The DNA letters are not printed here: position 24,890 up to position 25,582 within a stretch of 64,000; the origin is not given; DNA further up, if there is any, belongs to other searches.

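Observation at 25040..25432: Stand-alone response-regulator receiver domain encoded by a phage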

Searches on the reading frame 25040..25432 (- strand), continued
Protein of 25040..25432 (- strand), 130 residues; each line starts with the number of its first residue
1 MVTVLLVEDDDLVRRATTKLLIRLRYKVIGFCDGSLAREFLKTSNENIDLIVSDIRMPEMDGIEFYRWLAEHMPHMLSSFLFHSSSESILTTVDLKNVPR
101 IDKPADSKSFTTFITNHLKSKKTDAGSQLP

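Call 28: find_homologous_proteins(query=A3, max_evalue=1e-10)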
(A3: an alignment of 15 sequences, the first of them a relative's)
Query A3 (15 sequences) (130 aa, profile of the alignment): 558 proteins with E <= 1e-10 among 3532 candidates; the best 120 are listed.
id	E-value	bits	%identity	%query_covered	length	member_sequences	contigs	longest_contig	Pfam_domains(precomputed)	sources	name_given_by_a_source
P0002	3.6e-47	177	58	100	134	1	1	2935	PF00072.31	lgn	-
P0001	4.6e-46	173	100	100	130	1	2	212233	PF00072.31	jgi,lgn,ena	-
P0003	1.1e-45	172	53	100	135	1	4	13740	PF00072.31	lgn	-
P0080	9.6e-41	156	32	92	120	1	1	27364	PF00072.31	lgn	-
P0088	4.9e-40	154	32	95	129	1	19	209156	PF00072.31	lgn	-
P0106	2.1e-38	149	38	80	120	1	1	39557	PF00072.31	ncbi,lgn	-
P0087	2.2e-37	145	34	92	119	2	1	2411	PF00072.31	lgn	-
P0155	3.1e-36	142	32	98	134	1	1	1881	PF00072.31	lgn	-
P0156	1.0e-26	111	30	57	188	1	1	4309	PF23198.2,PF00072.31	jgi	-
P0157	7.4e-22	95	38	80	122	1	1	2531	PF00072.31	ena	-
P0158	2.1e-20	91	28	92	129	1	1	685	PF00072.31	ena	-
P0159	3.4e-20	90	30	95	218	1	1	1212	PF02518.32,PF00072.31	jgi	jgi:CheY-like chemotaxis protein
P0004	3.2e-19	87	46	58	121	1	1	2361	PF00072.31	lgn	-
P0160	3.4e-19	87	29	96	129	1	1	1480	PF00072.31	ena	-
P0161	5.9e-19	86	34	80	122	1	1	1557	PF00072.31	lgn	-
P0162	8.7e-19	85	29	98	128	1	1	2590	PF00072.31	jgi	jgi:two-component system cell cycle sensor histidine kinase/response regulator CckA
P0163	1.1e-18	85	38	50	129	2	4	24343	PF00072.31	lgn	-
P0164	2.5e-18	84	31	80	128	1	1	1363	PF00072.31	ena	-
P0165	3.3e-18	83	29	98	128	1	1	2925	PF00072.31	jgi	jgi:CheY-like chemotaxis protein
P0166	3.5e-18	83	43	48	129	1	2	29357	PF00072.31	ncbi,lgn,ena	-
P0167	4.0e-18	83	34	57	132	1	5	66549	PF00072.31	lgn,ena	-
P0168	4.6e-18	83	39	52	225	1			PF01966.29,PF00072.31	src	-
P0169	5.8e-18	83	39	49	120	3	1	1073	PF00072.31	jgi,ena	-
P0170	1.2e-17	82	36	66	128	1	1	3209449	PF00072.31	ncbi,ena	-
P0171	1.2e-17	82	33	58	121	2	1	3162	PF00072.31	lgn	-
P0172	1.4e-17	81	40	52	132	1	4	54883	PF00072.31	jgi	jgi:CheY-like chemotaxis protein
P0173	1.4e-17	81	29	92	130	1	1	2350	PF00072.31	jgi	-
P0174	1.4e-17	81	27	92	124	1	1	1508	PF00072.31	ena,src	-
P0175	1.6e-17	81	30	79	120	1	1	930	PF00072.31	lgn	-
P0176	1.9e-17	81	37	58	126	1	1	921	PF00072.31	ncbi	-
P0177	2.0e-17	81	36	53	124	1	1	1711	PF00072.31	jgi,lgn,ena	-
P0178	2.0e-17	81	23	92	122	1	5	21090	PF00072.31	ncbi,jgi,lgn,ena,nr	ncbi:MAG: hypothetical protein AUH41_07190 [Gemmatimonadetes bacterium 13_1_40CM_66_11]|nr:MAG: hypo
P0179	2.1e-17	81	40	65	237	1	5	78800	PF00196.26,PF00072.31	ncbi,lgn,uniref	ncbi:response regulator transcription factor [Coleofasciculus sp. E2-BRE-01]|uniref:response regulat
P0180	2.2e-17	81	39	52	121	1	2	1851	PF00072.31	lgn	-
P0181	2.2e-17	81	33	58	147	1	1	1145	PF00072.31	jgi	jgi:CheY-like chemotaxis protein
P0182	2.4e-17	81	40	65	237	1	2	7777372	PF00196.26,PF00072.31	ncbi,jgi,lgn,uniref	ncbi:MAG: response regulator transcription factor [Coleofasciculus chthonoplastes F3-SA18-01]|jgi:DN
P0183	2.6e-17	81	40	65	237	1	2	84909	PF00196.26,PF00072.31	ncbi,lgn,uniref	ncbi:response regulator transcription factor [Coleofasciculus chthonoplastes]|uniref:response regula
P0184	2.6e-17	81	40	65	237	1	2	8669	PF00196.26,PF00072.31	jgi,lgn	jgi:DNA-binding NarL/FixJ family response regulator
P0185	2.8e-17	80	38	58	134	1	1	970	PF00072.31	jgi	jgi:CheY-like chemotaxis protein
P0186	2.8e-17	80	41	26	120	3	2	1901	PF00072.31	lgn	-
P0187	2.8e-17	80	40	65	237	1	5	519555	PF00196.26,PF00072.31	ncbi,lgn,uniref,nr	ncbi:response regulator transcription factor [Coleofasciculus chthonoplastes]|uniref:Response regula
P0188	2.9e-17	80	40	65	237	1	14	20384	PF00196.26,PF00072.31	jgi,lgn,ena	-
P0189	2.9e-17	80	40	65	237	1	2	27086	PF00196.26,PF00072.31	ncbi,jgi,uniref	ncbi:MAG: response regulator transcription factor [Coleofasciculus sp. D1-CHI-01]|uniref:response re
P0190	3.3e-17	80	40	65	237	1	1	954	PF00196.26,PF23198.2,PF00072.31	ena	-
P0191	3.4e-17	80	32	74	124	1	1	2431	PF00072.31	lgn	-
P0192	3.5e-17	80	41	65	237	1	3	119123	PF00196.26,PF00072.31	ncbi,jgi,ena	ncbi:MAG TPA: response regulator [Coleofasciculaceae cyanobacterium]|jgi:DNA-binding NarL/FixJ famil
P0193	4.0e-17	80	43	58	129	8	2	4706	PF00072.31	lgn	-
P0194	4.4e-17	80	40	65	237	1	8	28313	PF00196.26,PF00072.31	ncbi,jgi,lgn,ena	jgi:DNA-binding NarL/FixJ family response regulator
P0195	4.5e-17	80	40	65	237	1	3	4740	PF00196.26,PF00072.31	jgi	-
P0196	4.5e-17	80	40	65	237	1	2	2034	PF00196.26,PF00072.31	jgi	-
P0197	4.6e-17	80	30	95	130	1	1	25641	PF00072.31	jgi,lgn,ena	-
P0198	5.2e-17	80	38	58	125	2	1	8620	PF00072.31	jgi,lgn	-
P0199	5.4e-17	80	33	49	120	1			PF00072.31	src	-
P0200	6.0e-17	79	38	65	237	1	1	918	PF00196.26,PF00072.31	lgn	-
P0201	6.2e-17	79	38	65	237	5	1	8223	PF00196.26,PF00072.31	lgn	-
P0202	6.6e-17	79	41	63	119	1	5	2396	PF00072.31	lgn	-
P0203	7.4e-17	79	31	83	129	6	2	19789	PF00072.31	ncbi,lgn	ncbi:MAG TPA: response regulator [Gemmatimonadales bacterium]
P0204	7.5e-17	79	46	50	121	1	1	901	PF00072.31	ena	-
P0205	8.2e-17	79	42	58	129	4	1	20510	PF00072.31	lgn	-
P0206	8.4e-17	79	26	91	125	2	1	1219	PF00072.31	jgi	jgi:CheY-like chemotaxis protein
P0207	9.7e-17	79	36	49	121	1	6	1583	PF00072.31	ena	-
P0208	1.0e-16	79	30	66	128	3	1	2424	PF00072.31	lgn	-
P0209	1.1e-16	79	40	65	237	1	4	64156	PF00196.26,PF00072.31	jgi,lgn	-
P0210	1.1e-16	79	32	92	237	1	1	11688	PF00196.26,PF00072.31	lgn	-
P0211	1.2e-16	78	31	80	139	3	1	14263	PF00072.31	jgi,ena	jgi:DNA-binding response OmpR family regulator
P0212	1.2e-16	78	40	65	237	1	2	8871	PF00196.26,PF00072.31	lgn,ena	-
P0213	1.3e-16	78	34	61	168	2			PF00072.31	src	-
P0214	1.5e-16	78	40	65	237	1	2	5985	PF00196.26,PF00072.31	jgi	-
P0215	1.5e-16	78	33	79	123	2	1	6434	PF00072.31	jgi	jgi:two-component system, NtrC family, sensor kinase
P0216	1.6e-16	78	40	65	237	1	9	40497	PF00196.26,PF00072.31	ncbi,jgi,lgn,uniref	ncbi:MAG: response regulator transcription factor [Coleofasciculus sp. C1-SOL-03]|jgi:DNA-binding Na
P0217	1.6e-16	78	32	53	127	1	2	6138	PF00072.31,PF06490.18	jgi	jgi:CheY-like chemotaxis protein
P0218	1.6e-16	78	40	65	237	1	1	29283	PF00196.26,PF00072.31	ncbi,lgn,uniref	ncbi:MAG: response regulator transcription factor [Coleofasciculus sp. B1-GNL1-01]|uniref:response r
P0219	1.7e-16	78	32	92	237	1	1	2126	PF00196.26,PF00072.31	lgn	-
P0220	1.7e-16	78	40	65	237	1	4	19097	PF00196.26,PF00072.31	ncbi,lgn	ncbi:MAG: response regulator transcription factor [Coleofasciculus sp. C2-GNP5-27]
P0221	1.7e-16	78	32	96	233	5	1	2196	PF00196.26,PF08281.19,PF00072.31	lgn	-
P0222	1.8e-16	78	30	75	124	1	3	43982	PF00072.31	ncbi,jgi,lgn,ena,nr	ncbi:MAG TPA: response regulator [Phycisphaerae bacterium]|nr:response regulator [Phycisphaerae bact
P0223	1.9e-16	78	36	57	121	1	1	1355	PF00072.31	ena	-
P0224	2.0e-16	78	31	57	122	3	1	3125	PF00072.31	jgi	jgi:CheY-like chemotaxis protein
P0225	2.4e-16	77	29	92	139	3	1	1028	PF00072.31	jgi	-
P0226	2.8e-16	77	36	70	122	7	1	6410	PF00072.31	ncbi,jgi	-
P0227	2.8e-16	77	41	57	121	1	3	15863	PF00072.31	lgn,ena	-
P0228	3.7e-16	77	29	91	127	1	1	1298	PF00072.31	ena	-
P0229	3.9e-16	77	28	92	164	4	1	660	PF00072.31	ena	-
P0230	4.1e-16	77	29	87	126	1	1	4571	PF00072.31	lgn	-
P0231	4.4e-16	77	36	55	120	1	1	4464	PF00072.31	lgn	-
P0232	4.5e-16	77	35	63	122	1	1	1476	PF00072.31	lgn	-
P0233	4.9e-16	76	41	65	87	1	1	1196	PF00072.31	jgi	jgi:CheY-like chemotaxis protein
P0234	5.4e-16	76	26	91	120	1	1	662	PF00072.31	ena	-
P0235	5.4e-16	76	31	49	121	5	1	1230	PF00072.31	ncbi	-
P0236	5.6e-16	76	38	65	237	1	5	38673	PF00196.26,PF00072.31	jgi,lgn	-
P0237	6.8e-16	76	39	58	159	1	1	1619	PF00072.31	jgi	jgi:CheY-like chemotaxis protein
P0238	6.9e-16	76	31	49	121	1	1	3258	PF00072.31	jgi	-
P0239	7.2e-16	76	32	57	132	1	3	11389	PF00072.31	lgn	-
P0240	7.3e-16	76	28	91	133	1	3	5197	PF00072.31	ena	-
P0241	8.1e-16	76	35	58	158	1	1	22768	PF00072.31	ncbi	-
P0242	9.2e-16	76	33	83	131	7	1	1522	PF00072.31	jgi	jgi:CheY-like chemotaxis protein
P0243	1.0e-15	75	32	82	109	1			PF00072.31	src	-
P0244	1.1e-15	75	29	89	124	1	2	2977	PF23198.2,PF00072.31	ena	-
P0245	1.1e-15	75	36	49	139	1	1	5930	PF00072.31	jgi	jgi:DNA-binding NtrC family response regulator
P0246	1.2e-15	75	33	79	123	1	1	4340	PF00072.31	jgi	jgi:CheY-like chemotaxis protein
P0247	1.2e-15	75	31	89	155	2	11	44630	PF00072.31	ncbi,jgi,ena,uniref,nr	ncbi:MAG: hypothetical protein A2149_05630 [Candidatus Schekmanbacteria bacterium RBG_16_38_11]|unir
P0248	1.2e-15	75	28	72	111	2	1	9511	PF23198.2,PF00072.31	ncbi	ncbi:MAG: response regulator, partial [Smithellaceae bacterium]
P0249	1.2e-15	75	32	85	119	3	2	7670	PF00072.31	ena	-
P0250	1.3e-15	75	30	77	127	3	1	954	PF00072.31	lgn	-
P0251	1.5e-15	75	28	80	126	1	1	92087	PF00072.31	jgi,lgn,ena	-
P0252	1.5e-15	75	35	58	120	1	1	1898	PF00072.31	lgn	-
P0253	1.6e-15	75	35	53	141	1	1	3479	PF00072.31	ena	-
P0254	1.8e-15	75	29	53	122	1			PF00072.31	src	-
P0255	1.9e-15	75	35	65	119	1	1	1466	PF00072.31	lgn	-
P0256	1.9e-15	75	33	80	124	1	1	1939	PF00072.31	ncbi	-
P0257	2.0e-15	75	32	65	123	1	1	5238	PF00072.31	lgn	-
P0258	2.0e-15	74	34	55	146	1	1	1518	PF00072.31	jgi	jgi:CheY-like chemotaxis protein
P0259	2.0e-15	74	32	58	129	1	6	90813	PF00072.31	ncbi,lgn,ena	-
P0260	2.1e-15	74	28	58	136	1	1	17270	PF00072.31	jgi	jgi:YesN/AraC family two-component response regulator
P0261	2.3e-15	74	35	60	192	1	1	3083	PF00072.31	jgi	jgi:DNA-binding NtrC family response regulator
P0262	2.3e-15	74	40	48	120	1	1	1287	PF00072.31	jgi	jgi:CheY-like chemotaxis protein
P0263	2.4e-15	74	33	61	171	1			PF00072.31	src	-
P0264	2.5e-15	74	34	55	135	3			PF00072.31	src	-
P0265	2.6e-15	74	38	63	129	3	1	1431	PF00072.31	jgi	jgi:two-component system chemotaxis response regulator CheY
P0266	2.6e-15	74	29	92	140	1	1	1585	PF00072.31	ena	-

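Call 29: find_encoding_contigs(protein=P0088, flank=10000, max_places=3)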
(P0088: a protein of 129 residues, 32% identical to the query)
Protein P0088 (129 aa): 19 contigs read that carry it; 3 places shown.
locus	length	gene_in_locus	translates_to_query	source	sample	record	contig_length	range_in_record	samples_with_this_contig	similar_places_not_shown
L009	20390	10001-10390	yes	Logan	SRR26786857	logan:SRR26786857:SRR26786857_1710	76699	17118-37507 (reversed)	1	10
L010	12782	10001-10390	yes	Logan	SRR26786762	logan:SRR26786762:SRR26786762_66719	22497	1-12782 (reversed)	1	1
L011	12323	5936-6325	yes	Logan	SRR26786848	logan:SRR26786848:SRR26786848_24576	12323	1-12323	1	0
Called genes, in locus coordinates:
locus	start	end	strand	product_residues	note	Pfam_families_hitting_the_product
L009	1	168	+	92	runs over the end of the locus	-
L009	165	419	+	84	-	-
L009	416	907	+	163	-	-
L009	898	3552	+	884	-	PF11978:MVP_shoulder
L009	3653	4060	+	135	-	-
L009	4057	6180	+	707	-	PF02518:HATPase_c, PF00204:DNA_gyraseB, PF01751:Toprim, PF21249:GyrB_hook, PF00986:DNA_gyraseB_C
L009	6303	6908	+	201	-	-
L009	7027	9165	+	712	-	PF00004:AAA, PF20720:nSTAND3 (faint)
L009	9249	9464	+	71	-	-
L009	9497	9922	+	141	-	-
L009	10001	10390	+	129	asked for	PF00072:Response_reg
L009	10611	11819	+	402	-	-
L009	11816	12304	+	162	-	-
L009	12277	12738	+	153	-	PF01503:PRA-PH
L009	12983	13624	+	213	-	-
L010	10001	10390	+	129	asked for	PF00072:Response_reg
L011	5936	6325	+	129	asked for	PF00072:Response_reg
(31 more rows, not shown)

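Call 30: find_encoding_contigs(protein=P0106, flank=10000, max_places=3)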
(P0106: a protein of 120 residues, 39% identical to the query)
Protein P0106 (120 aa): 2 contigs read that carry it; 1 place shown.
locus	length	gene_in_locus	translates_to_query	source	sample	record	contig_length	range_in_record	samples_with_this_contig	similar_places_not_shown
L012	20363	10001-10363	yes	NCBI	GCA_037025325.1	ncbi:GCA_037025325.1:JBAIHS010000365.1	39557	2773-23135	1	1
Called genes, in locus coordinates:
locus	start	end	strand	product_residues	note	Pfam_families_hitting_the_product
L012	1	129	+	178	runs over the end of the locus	-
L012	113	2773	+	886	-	PF17795:Vault_3 (weak), PF11978:MVP_shoulder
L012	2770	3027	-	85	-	-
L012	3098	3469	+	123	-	-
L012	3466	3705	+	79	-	-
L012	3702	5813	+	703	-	PF02518:HATPase_c, PF00204:DNA_gyraseB, PF01751:Toprim, PF21249:GyrB_hook, PF00986:DNA_gyraseB_C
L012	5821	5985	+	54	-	-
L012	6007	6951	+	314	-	-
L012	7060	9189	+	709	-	PF00004:AAA, PF20720:nSTAND3 (weak)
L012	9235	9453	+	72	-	-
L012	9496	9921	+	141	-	-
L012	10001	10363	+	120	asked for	PF00072:Response_reg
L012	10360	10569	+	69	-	-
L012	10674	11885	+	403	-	-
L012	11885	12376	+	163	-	-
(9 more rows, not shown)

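Call 31: find_encoding_contigs(protein=P0080, flank=10000, max_places=3)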
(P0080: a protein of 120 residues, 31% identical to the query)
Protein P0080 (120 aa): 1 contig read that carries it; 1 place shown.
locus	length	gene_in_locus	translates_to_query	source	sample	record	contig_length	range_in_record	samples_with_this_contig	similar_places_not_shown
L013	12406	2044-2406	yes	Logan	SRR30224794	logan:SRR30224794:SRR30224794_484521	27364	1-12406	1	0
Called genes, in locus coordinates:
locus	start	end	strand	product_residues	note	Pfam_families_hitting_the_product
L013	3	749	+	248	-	?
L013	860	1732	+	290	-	-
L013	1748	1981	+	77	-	-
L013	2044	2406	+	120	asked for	PF00072:Response_reg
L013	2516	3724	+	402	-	-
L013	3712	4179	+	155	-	-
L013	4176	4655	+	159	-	PF01503:PRA-PH, PF03819:MazG (weak)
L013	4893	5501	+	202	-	-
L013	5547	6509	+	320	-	PF07728:AAA_5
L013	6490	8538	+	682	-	-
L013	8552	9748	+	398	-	-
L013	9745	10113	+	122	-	-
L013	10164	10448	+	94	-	-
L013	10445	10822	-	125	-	-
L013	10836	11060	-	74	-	-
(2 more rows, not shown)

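Call 37: find_related_loci(query=A3, collection=viral_contigs, flank=10000)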
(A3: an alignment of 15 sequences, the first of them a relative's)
Query A3 (130 aa) in viral_contigs; peptide patterns used: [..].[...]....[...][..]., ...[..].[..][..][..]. (x = any residue, [..] = any of these).
137 stretches matched a pattern; 49 encode a relative of the query (tblastn E <= 1e-3); 49 distinct loci.
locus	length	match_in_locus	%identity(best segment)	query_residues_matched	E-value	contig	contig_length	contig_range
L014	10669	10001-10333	41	1-115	2e-20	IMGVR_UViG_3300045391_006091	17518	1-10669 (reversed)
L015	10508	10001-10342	29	1-116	4e-11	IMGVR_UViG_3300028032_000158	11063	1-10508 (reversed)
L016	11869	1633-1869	40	1-81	3e-11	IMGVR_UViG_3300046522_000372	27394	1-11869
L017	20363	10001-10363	31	1-127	5e-10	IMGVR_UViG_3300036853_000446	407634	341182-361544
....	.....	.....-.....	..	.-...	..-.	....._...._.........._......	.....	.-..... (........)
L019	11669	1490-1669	47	4-65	3e-9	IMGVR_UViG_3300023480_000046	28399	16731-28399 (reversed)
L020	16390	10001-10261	34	4-85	3e-9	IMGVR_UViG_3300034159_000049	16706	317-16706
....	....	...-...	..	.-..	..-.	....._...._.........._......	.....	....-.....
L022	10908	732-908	44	4-62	1e-8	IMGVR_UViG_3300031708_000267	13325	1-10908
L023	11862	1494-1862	27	1-122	1e-8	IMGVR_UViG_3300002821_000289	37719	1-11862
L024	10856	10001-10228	37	4-77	2e-8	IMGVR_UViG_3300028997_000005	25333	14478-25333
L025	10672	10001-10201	39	1-69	5e-8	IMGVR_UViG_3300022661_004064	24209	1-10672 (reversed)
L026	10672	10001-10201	39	1-69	5e-8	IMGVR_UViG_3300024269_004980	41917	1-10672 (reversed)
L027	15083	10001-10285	33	3-95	9e-8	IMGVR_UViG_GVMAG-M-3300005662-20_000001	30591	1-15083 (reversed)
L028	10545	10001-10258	32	1-88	1e-7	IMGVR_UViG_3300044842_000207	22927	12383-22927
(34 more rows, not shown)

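Call 45: find_related_loci(query=A4, collection=genome_contigs, flank=8000)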
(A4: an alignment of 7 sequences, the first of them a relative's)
Query A4 (130 aa) in genome_contigs; peptide patterns used: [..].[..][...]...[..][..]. (x = any residue, [..] = any of these).
600 stretches matched a pattern (row limit reached: there are more); 368 encode a relative of the query (tblastn E <= 1e-3); the best 80 are kept; 80 distinct loci.
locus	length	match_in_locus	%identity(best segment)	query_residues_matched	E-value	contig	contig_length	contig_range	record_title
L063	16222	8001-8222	43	1-74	3e-13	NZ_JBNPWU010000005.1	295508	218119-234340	Aminobacter sp. BE82 Ga0454509_05, whole genome shotgun sequence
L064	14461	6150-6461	34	1-100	2e-12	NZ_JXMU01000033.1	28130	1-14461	Ahrensia marina strain LZD062 contig34, whole genome shotgun sequence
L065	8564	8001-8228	42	1-76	3e-12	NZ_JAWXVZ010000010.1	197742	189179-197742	Pseudovibrio sp. SPO723 contig10, whole genome shotgun sequence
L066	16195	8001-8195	45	1-67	7e-12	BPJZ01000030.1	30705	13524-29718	MAG: Candidatus Poribacteria bacterium KatS3mg115 DNA, contig_18505, whole genome shotgun sequence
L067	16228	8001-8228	39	1-76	8e-12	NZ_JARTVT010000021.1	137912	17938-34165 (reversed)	Mesorhizobium sp. WSM4976 contig21, whole genome shotgun sequence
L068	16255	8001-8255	33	3-92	8e-12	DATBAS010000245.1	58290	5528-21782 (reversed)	MAG TPA_asm: Kofleriaceae bacterium isolate SMAG_U5738 k141_2432836, whole genome shotgun sequence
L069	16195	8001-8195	43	1-67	3e-11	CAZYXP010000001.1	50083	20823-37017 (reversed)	MAG TPA_asm: uncultured Phycisphaeraceae bacterium isolate binchicken_co275_130 genome assembly, contig: NODE_613_length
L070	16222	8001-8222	41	1-74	2e-10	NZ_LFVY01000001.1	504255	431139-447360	Nitratireductor soli strain ZZ-1 scaffold1, whole genome shotgun sequence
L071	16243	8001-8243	40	2-79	1e-10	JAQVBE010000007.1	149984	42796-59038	MAG: Aliarcobacter sp. isolate STD2_58 NODE_273_length_149984_cov_87.190615_Sandtown_D2, whole genome shotgun sequence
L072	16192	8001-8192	46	1-65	1e-10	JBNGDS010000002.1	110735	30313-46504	MAG: Desulfomonilia bacterium isolate E05-038 bin56.fa-2, whole genome shotgun sequence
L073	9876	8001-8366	31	1-122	2e-10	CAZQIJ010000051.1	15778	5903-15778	MAG TPA_asm: uncultured Anaerolineaceae bacterium isolate binchicken_co58_58 genome assembly, contig: NODE_2962_length_1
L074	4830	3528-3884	31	3-117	3e-10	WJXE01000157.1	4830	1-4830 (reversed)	MAG: Nitrosopumilales archaeon isolate AHI_AL_Thaum02 scaffold_156, whole genome shotgun sequence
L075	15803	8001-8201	41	3-71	1e-9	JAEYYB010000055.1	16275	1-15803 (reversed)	MAG: Bacillota bacterium isolate OH_CBlB_339 k127_2402424, whole genome shotgun sequence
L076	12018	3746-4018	35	2-90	5e-10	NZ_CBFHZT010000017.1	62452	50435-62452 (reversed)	MAG: Polaribacter sp. isolate Co_bin_549_strict Co_bin_549_strict_c17, whole genome shotgun sequence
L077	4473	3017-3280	35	3-94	4e-10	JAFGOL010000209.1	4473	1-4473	MAG: Oligoflexia bacterium isolate Zod_Metabat.617 k87_10677149, whole genome shotgun sequence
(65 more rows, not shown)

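Call 52: predict_structure(alignment_id=A5)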
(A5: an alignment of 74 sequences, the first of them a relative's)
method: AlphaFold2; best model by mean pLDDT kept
length: 130 residues; sequences in the alignment: 74
mean_pLDDT: 93.1   pTM: 0.86
mean pLDDT of the five models: 93.1, 91.5, 91.3, 89.4, 88.3
residues with pLDDT >= 90: 113; 70-90: 12; 50-70: 2; < 50: 3
segments of 3 or more residues with pLDDT < 50: 128-130
pLDDT, mean of each block of 10 residues (from residue 1): 97 96 97 98 96 97 98 97 93 94 91 92 64
secondary structure, 60 per line:
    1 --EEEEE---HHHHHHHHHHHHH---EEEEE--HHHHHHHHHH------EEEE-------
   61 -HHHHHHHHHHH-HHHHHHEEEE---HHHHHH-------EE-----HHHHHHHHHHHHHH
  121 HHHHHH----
elements in order: E3-7 H11-23 E27-31 H34-43 E50-53 H62-72 H74-79 E80-83 H87-92 H107-126
